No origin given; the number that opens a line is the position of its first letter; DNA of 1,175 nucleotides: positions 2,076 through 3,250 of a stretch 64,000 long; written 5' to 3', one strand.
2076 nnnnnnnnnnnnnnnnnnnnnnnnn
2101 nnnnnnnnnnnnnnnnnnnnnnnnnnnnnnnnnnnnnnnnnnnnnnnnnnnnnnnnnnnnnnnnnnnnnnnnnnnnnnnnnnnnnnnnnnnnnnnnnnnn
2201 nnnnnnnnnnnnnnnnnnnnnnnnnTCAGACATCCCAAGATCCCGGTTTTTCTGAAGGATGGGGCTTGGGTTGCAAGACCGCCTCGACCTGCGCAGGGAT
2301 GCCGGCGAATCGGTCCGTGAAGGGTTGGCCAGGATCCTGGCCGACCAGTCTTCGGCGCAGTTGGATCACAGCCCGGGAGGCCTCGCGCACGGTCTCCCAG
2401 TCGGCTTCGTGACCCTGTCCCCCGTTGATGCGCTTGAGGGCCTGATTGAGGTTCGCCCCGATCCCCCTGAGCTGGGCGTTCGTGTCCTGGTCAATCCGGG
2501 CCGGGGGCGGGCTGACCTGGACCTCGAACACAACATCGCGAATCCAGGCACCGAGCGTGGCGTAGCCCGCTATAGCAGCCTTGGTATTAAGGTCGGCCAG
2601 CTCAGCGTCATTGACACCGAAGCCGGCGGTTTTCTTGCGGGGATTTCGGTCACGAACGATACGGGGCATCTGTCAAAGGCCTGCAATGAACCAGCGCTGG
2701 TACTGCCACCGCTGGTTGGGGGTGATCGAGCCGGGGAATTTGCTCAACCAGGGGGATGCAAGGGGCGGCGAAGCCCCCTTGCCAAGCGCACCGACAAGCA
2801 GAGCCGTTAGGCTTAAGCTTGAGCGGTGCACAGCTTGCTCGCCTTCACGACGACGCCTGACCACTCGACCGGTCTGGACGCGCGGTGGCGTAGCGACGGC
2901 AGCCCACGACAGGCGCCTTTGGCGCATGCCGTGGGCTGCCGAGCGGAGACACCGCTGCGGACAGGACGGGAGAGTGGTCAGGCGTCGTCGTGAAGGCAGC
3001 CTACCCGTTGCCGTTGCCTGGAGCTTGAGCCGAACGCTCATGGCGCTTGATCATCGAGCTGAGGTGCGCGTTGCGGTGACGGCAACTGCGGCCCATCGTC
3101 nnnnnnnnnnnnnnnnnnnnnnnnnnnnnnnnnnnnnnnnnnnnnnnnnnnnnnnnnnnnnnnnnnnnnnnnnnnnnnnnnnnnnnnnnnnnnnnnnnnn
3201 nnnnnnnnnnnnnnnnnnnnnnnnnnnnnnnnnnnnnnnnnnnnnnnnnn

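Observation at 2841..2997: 157-bp nested perfect palindrome upstream of mobC: candidate oriT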

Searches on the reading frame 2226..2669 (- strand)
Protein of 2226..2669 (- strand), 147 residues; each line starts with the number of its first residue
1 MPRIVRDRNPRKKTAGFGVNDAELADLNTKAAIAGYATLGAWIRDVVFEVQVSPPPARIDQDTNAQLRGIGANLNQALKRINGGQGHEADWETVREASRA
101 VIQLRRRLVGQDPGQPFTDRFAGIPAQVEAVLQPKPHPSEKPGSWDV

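Call 6: search_protein_families(library=pfam, proteins=[window:2226-2669:-], max_evalue=0.01)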
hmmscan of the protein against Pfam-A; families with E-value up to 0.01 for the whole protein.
window:2226-2669:- (147 aa): 2 families
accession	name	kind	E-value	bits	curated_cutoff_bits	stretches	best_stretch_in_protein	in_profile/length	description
PF21983.2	NikA-like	-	5.9e-08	33.2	27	1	10-79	2-70/72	Mobilization protein NikA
PF05713.17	MobC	-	4.2e-05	24.4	23.2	1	66-102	3-39/45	Bacterial mobilisation protein (MobC)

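Call 7: search_protein_families(library=ncbifam, proteins=[window:2226-2669:-], max_evalue=0.01)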
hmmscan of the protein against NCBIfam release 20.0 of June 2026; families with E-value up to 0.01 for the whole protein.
window:2226-2669:- (147 aa): 1 family
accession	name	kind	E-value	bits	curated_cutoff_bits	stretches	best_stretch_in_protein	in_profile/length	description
NF041418.1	MbpA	equivalog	0.0041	17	90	1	11-104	1-88/93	mobilization protein MbpA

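Call 16: find_encoding_contigs(protein=window:2226-2669:-, flank=6000, max_places=10)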
Protein window:2226-2669:- (147 aa): 8 contigs read that carry it; 4 places shown.
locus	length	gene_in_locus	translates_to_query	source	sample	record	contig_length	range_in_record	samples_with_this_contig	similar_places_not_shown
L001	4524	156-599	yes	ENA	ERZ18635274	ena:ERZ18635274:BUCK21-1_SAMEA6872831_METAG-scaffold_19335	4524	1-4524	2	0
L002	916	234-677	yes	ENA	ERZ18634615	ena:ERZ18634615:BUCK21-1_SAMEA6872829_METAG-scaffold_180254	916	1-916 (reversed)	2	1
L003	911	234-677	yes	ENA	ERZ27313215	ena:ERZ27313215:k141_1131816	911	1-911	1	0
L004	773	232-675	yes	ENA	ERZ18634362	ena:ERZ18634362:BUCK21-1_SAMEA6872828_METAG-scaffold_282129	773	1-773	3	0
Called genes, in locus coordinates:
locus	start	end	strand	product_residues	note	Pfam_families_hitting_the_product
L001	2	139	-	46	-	?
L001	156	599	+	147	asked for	PF21983:NikA-like, PF05713:MobC (faint)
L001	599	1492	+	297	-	PF03432:Relaxase (faint)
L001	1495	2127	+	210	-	-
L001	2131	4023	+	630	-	PF01935:DUF87 (weak), PF10412:TrwB_AAD_bind (weak), PF12696:TraG-D_C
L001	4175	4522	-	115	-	?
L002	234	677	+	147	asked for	PF21983:NikA-like, PF05713:MobC (faint)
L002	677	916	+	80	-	?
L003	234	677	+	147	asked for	PF21983:NikA-like, PF05713:MobC (faint)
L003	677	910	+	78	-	?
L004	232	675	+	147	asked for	PF21983:NikA-like, PF05713:MobC (faint)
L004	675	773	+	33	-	?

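Call 76: search_protein_families(library=pfam, proteins=[L001:2131-4023:+], max_evalue=0.00001)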
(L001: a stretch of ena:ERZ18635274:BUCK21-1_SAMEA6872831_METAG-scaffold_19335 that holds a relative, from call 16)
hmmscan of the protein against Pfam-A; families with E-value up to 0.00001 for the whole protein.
L001:2131-4023:+ (630 aa): 3 families
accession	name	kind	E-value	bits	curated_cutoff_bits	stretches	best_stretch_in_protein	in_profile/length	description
PF12696.13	TraG-D_C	-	2.8e-13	50.3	22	1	476-601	1-119/126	TraM recognition site of TraD and TraG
PF10412.15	TrwB_AAD_bind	-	8.1e-11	41.9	20.5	1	443-570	213-340/387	Type IV secretion-system coupling protein DNA-binding domain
PF01935.23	DUF87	-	5.2e-07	30.4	23.2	1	135-184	13-63/220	Helicase HerA, central domain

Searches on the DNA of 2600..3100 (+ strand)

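Call 10: search_dna_similar(query=window:2600-3100:+, collection=plasmids, mode=distant)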
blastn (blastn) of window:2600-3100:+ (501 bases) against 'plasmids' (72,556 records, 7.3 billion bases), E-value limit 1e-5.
No match.

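Call 55: search_rna_families(source=window, start=2600, end=3100, threshold=evalue, max_evalue=1)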
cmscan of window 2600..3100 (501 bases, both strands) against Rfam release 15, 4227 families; matches with E-value up to 1: 1.
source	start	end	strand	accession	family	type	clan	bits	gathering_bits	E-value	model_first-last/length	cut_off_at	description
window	2897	2942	-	RF03991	mir-9209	Gene; miRNA;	-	23.3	90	0.018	11-63/72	no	mir-9209 microRNA precursor family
